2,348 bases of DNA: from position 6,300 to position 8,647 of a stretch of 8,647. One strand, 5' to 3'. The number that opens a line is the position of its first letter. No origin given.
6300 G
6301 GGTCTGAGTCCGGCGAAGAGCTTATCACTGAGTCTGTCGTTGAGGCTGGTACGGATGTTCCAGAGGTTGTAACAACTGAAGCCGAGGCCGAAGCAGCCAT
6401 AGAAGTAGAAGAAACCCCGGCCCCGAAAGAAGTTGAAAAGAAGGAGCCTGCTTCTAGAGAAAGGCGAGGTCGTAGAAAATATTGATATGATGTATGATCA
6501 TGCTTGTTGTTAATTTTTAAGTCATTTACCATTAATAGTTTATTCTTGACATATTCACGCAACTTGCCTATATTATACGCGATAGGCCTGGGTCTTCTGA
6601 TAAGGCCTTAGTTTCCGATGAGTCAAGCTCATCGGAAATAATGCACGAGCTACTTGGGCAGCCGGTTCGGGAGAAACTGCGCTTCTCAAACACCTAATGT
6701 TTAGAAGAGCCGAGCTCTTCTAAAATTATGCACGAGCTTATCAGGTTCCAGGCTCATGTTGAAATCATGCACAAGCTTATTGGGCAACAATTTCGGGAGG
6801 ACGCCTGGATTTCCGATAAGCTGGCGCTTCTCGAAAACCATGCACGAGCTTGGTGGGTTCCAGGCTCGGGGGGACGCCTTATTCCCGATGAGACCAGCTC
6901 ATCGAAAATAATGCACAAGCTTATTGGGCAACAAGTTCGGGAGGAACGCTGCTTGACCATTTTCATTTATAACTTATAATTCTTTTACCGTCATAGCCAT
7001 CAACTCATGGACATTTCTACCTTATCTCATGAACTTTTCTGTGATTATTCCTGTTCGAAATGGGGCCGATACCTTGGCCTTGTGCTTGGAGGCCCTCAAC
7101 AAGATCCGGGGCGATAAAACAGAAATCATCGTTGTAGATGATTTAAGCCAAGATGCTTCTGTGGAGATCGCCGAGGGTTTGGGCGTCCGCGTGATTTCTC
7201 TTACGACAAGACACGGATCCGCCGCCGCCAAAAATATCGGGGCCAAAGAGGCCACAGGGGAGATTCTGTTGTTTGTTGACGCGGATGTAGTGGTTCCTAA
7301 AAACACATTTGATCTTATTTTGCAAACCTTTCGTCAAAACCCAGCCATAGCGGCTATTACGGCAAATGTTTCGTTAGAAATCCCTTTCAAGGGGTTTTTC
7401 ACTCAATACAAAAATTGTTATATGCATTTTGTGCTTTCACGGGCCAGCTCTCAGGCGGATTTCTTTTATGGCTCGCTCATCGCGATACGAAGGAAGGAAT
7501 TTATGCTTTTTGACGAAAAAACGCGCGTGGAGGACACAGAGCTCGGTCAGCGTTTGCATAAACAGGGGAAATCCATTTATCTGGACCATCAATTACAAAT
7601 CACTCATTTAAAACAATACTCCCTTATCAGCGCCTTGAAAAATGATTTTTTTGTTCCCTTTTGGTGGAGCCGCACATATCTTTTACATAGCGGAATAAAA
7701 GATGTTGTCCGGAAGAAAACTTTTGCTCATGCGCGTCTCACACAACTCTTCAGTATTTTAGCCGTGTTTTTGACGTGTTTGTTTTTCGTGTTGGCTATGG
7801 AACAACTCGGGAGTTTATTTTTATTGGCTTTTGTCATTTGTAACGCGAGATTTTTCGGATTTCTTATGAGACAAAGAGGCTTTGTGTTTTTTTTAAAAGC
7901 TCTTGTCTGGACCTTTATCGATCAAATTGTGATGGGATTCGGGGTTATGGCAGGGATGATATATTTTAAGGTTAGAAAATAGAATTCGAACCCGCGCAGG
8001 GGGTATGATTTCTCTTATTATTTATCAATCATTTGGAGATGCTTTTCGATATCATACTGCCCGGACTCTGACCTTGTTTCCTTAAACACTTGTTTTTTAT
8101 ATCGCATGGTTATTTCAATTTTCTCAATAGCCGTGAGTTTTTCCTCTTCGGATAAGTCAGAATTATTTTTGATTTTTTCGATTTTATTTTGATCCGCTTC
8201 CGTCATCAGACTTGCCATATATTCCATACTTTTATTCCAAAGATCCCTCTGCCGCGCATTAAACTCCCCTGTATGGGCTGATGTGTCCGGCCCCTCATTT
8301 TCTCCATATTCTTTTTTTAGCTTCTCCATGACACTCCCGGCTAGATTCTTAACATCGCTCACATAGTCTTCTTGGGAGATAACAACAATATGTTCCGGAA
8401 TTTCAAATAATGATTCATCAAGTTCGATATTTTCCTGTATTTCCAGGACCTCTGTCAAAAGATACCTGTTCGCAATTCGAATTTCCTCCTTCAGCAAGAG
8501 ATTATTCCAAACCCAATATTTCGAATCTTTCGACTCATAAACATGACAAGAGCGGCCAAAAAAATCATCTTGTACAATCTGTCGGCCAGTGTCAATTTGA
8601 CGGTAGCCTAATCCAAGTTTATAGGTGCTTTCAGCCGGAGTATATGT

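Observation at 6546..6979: Strong promoter driving a five-unit mosaic tandem array (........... heads, hairpin tails): candidate undescribed multi-module RNA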

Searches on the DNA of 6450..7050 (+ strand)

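Call 6: search_rna_families(source=window, start=6450, end=7050, threshold=evalue, max_evalue=10, show_alignments=3)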
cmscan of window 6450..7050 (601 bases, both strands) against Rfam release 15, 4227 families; matches with E-value up to 10: 3.
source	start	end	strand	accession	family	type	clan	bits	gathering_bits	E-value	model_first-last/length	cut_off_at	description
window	6489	6564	-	RF00536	snoMe28S-Cm3227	Gene; snRNA; snoRNA; CD-box;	-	21.8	43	1.1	1-82/82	no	Small nucleolar RNA Me28S-Cm3227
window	6941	7003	-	RF01284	snoR8a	Gene; snRNA; snoRNA; CD-box;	-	18.8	37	2.4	1-92/92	no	Small nucleolar RNA snoR8a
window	6927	6998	-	RF00376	HIV_GSL3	Cis-reg;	-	17.8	42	2.2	1-84/84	no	HIV gag stem loop 3 (GSL3)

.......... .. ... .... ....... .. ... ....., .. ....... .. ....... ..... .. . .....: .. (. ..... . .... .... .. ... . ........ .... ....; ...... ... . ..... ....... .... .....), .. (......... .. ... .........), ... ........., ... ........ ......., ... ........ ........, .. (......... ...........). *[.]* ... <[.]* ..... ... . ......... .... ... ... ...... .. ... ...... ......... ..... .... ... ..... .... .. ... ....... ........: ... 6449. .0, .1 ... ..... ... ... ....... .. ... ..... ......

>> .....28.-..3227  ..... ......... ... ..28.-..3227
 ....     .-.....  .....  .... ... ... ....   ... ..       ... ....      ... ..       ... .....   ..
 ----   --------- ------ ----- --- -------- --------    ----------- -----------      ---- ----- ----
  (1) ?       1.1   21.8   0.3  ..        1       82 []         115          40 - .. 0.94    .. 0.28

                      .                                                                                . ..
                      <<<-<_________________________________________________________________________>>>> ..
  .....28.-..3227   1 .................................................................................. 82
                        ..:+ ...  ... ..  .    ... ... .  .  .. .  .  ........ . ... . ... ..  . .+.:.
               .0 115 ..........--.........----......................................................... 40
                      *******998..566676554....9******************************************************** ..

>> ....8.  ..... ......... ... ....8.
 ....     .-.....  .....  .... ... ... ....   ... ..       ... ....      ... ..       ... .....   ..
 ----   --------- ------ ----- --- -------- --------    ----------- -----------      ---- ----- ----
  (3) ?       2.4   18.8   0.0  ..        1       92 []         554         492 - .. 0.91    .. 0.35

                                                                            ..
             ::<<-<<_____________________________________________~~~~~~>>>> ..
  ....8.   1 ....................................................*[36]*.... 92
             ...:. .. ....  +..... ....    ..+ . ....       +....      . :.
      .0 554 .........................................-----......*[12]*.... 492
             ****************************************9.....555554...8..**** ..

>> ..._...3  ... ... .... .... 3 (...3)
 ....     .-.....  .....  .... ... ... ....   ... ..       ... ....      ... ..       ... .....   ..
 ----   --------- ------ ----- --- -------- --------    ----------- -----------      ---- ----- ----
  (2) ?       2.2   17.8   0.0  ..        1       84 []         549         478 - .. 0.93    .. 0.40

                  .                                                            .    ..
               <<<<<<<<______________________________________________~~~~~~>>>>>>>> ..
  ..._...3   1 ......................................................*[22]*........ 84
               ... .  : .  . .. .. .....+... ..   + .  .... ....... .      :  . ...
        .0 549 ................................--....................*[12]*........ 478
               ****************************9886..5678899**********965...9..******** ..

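Call 50: build_rna_model(alignment_id=A2, structure=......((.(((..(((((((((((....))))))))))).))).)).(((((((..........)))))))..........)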
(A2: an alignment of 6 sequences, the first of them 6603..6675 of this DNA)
Model R1 built from alignment A2 (6 sequences, 82 columns); structure: as given.
model positions 75; base pairs 23; branch points 1; effective number of sequences 2.22; information 0.753 bits per position. Calibrated on 0.2 Mb of random sequence (short: E-values are rough).
structure used (alignment columns):
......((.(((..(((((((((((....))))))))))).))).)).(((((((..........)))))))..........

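Call 52: search_with_rna_model(model_id=R1, sources=[window, L083, L084, L086, L087, L100, L101, L102, L103, L105], max_evalue=10)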
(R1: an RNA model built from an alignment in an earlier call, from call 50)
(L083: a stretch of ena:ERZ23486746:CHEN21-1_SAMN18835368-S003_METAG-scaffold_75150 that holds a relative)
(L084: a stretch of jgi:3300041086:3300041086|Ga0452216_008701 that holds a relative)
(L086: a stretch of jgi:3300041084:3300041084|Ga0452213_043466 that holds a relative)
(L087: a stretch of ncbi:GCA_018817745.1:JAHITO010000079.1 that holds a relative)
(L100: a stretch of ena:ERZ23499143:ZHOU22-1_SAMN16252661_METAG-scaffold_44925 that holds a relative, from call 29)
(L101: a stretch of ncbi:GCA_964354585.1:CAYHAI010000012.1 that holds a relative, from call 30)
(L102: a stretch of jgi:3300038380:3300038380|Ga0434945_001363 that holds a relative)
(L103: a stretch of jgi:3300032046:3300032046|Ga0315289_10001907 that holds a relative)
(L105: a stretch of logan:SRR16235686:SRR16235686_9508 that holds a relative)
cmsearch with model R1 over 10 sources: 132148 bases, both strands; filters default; matches with E-value up to 10: 14.
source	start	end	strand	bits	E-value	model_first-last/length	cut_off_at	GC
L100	52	126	+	93.5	5.4e-21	1-75/75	no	0.47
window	6688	6762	+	90.2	3.6e-20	1-75/75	no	0.41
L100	268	342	+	88.8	8.2e-20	1-75/75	no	0.4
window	6799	6874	+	83.7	1.4e-18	1-75/75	no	0.61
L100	163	238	+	83.7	1.4e-18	1-75/75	no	0.61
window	6601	6675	+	83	2.2e-18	1-75/75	no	0.51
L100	1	39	+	33.6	3.8e-06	37-75/75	5'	0.54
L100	345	381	+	25.8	0.00035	1-75/75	no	0.46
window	6700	6724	-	20.7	0.0063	13-37/75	no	0.4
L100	64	88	-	20.7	0.0063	13-37/75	no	0.4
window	6612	6639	-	19.8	0.01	11-38/75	no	0.43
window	6876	6914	-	17.7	0.034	5-44/75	no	0.46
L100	280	304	-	16.1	0.084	13-37/75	no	0.32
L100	250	268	-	8.5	6.6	16-34/75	no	0.58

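Call 63: search_dna_similar(query=window:6540-6990:+, collection=phages, mode=distant, max_evalue=0.01)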
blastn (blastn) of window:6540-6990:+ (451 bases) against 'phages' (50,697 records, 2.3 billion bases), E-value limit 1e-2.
No match.

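Call 64: search_dna_similar(query=window:6540-6990:+, collection=plasmids, mode=distant, max_evalue=0.01)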
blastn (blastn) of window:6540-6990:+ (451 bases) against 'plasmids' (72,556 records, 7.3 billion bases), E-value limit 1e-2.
No match.

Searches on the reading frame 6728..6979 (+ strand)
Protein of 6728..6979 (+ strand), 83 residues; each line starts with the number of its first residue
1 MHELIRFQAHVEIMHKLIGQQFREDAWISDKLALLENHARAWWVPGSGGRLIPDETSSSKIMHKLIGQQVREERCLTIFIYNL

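Call 8: search_protein_families(library=pfam, proteins=[window:6728-6979:+], max_evalue=0.01)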
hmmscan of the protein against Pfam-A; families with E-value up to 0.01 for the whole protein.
window:6728-6979:+ (83 aa): 0 families

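Call 43: search_protein_representatives(protein=window:6728-6976:+)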
Query: 83 residues. Proteins with E-value up to 0.001 (for the whole library): 2; up to 1e-10: 1; up to 1e-30: 1. The best 2 are listed.
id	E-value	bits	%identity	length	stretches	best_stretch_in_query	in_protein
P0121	3.6e-31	122.9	95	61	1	1-60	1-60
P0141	1.7e-10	57.0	36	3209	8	30-73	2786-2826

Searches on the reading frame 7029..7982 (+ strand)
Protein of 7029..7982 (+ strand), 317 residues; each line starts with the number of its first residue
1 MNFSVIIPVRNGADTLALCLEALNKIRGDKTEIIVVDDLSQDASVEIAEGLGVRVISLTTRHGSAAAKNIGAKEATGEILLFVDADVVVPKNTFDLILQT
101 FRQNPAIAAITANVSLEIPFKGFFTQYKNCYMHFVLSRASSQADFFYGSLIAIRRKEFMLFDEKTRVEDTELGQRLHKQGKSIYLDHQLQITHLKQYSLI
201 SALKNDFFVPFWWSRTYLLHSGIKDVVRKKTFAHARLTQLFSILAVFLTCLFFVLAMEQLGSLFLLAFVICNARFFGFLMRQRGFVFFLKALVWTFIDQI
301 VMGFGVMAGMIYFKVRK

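Call 8: search_protein_families(library=pfam, proteins=[window:7029-7982:+], max_evalue=0.01)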
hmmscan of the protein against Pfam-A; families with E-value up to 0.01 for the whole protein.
window:7029-7982:+ (317 aa): 6 families
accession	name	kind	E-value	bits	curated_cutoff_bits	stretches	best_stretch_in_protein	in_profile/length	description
PF00535.33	Glycos_transf_2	-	5.5e-28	98.4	23.3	1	4-120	1-122/168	Glycosyl transferase family 2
PF13641.12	Glyco_tranf_2_3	-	2.7e-14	54.2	27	1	3-199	3-217/230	Glycosyltransferase like family 2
PF10111.15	Glyco_tranf_2_2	-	3.2e-11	43.7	27.3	1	4-190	1-214/276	Glycosyltransferase like family 2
PF13506.12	Glyco_transf_21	-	1.7e-06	28.1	21.7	1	71-195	25-157/174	Glycosyl transferase family 21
PF13632.12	Glyco_trans_2_3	-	4.4e-06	27.1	27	1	80-276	2-194/198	Glycosyl transferase family group 2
PF13712.12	Glyco_tranf_2_5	-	0.0017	18.6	27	1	43-129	20-107/210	Glycosyltransferase like family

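Call 28: find_homologous_proteins(query=window:7029-7982:+, max_evalue=1e-30)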
Query window:7029-7982:+ (317 aa): 19 proteins with E <= 1e-30 among 2311 candidates.
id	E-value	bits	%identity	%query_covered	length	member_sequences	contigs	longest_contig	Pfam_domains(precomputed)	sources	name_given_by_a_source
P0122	3.2e-197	672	96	100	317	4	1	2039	PF10111.15,PF13641.13,PF00535.33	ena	-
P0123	1.4e-86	309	45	99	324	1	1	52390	PF10111.15,PF13641.13,PF00535.33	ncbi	-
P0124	1.9e-85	305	45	99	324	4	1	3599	PF10111.15,PF13641.13,PF00535.33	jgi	jgi:glycosyltransferase involved in cell wall biosynthesis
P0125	5.5e-83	297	43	98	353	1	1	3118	PF10111.15,PF13641.13,PF00535.33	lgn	-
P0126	9.2e-47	178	36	98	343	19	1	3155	PF13632.13,PF10111.15,PF13506.14,PF13641.13,PF00535.33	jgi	jgi:GT2 family glycosyltransferase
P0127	9.9e-46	175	37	96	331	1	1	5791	PF13632.13,PF10111.15,PF13506.14,PF13641.13,PF00535.33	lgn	-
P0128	2.7e-44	170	38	99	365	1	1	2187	PF10111.15,PF13506.14,PF13641.13,PF00535.33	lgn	-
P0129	2.9e-44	170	36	99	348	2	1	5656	PF13632.13,PF10111.15,PF13506.14,PF13641.13,PF00535.33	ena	-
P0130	4.9e-44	169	35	98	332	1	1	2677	PF13632.13,PF10111.15,PF13506.14,PF13641.13,PF00535.33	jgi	jgi:GT2 family glycosyltransferase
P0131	1.1e-43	168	33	98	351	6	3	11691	PF13632.13,PF10111.15,PF13506.14,PF13641.13,PF00535.33,PF02709.21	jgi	jgi:glycosyltransferase involved in cell wall biosynthesis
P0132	2.1e-43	167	35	98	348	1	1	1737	PF13632.13,PF10111.15,PF13506.14,PF13641.13,PF00535.33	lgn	-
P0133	1.4e-40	158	31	99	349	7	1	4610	PF13632.13,PF10111.15,PF13506.14,PF13641.13,PF00535.33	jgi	jgi:glycosyltransferase involved in cell wall biosynthesis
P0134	9.9e-39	152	30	99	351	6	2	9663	PF13632.13,PF10111.15,PF13506.14,PF13641.13,PF00535.33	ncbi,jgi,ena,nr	ncbi:MAG TPA: glycosyltransferase [Thermodesulfobacteriota bacterium]|nr:glycosyltransferase [Thermo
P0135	3.0e-38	150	35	93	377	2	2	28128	PF13632.13,PF10111.15,PF13506.14,PF13641.13,PF00535.33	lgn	-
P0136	3.1e-35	140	34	93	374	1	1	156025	PF13632.13,PF10111.15,PF13506.14,PF13641.13,PF00535.33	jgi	jgi:GT2 family glycosyltransferase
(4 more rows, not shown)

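Call 29: find_encoding_contigs(protein=P0122, flank=10000, max_places=6)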
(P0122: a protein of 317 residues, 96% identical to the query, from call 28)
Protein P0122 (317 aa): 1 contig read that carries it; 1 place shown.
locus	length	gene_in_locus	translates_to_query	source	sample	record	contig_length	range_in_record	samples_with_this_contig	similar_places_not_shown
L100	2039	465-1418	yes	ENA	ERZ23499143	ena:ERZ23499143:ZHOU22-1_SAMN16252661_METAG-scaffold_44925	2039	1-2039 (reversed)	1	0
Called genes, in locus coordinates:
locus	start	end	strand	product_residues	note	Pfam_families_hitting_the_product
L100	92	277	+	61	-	-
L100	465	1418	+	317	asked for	PF00535:Glycos_transf_2, PF10111:Glyco_tranf_2_2, PF13641:Glyco_tranf_2_3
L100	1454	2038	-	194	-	?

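Call 30: find_encoding_contigs(protein=P0123, flank=10000, max_places=3)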
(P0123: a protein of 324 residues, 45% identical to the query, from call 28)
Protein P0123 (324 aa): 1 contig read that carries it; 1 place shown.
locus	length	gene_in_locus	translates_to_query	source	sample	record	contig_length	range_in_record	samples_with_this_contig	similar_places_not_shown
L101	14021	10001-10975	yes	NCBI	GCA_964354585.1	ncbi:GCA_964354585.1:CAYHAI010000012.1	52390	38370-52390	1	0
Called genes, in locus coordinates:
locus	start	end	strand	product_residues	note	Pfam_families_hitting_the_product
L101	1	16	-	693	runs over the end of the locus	PF00535:Glycos_transf_2, PF10111:Glyco_tranf_2_2, PF13641:Glyco_tranf_2_3, PF13353:Fer4_12 (faint), PF04055:Radical_SAM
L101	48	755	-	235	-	PF00535:Glycos_transf_2, PF10111:Glyco_tranf_2_2 (weak)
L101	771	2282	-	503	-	PF02310:B12-binding, PF04055:Radical_SAM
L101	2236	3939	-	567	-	-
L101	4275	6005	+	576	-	PF13537:GATase_7, PF00733:Asn_synthase (weak)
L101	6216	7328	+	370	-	PF13439:Glyco_transf_4, PF13692:Glyco_trans_1_4, PF00534:Glycos_transf_1, PF13524:Glyco_trans_1_2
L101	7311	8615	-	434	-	PF02366:PMT (weak), PF13231:PMT_2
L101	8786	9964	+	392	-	PF00534:Glycos_transf_1, PF13692:Glyco_trans_1_4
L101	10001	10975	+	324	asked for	PF00535:Glycos_transf_2, PF10111:Glyco_tranf_2_2, PF13641:Glyco_tranf_2_3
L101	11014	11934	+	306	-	PF13641:Glyco_tranf_2_3, PF00535:Glycos_transf_2, PF10111:Glyco_tranf_2_2 (faint)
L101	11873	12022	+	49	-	-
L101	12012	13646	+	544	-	-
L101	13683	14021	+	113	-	?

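Call 34: find_encoding_contigs(protein=window:7029-7982:+, flank=10000, max_places=6)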
Protein window:7029-7982:+ (317 aa): no gene with exactly this product is on record in the collection.

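Call 74: search_protein_families(library=padloc, proteins=[window:7029-7982:+], max_evalue=0.01)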
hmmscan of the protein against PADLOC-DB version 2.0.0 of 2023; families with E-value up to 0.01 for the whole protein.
window:7029-7982:+ (317 aa): 0 families

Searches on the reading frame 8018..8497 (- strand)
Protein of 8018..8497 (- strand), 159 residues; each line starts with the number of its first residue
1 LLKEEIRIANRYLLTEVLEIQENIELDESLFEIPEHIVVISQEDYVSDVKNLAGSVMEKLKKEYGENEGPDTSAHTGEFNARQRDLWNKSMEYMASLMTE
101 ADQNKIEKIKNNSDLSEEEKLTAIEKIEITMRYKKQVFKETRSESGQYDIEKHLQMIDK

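Call 8: search_protein_families(library=pfam, proteins=[window:8018-8497:-], max_evalue=0.01)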
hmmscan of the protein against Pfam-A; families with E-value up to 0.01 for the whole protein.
window:8018-8497:- (159 aa): 1 family
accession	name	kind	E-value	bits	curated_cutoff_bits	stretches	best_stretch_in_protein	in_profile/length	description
PF07564.17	DUF1542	-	0.0035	17.8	24.3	1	101-128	12-39/77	Domain of Unknown Function (DUF1542)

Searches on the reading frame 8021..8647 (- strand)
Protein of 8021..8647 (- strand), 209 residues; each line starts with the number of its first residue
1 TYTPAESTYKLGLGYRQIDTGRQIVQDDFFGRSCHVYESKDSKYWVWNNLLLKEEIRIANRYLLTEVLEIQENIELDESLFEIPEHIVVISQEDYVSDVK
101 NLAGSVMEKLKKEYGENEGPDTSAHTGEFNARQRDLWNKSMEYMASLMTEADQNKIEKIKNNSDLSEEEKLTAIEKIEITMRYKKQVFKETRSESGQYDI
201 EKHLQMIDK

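Call 74: search_protein_families(library=padloc, proteins=[window:8021-8647:-], max_evalue=0.01)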
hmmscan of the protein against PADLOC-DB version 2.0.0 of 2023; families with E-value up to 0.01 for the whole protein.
seq(209 aa): 0 families

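Call 75: search_protein_families(library=pfam, proteins=[window:8021-8647:-], max_evalue=0.1)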
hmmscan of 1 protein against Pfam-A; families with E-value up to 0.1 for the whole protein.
seq(209 aa): 1 family
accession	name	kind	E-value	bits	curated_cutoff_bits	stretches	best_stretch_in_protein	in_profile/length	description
PF07564.17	DUF1542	-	0.0047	17.4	24.3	1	151-178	12-39/77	Domain of Unknown Function (DUF1542)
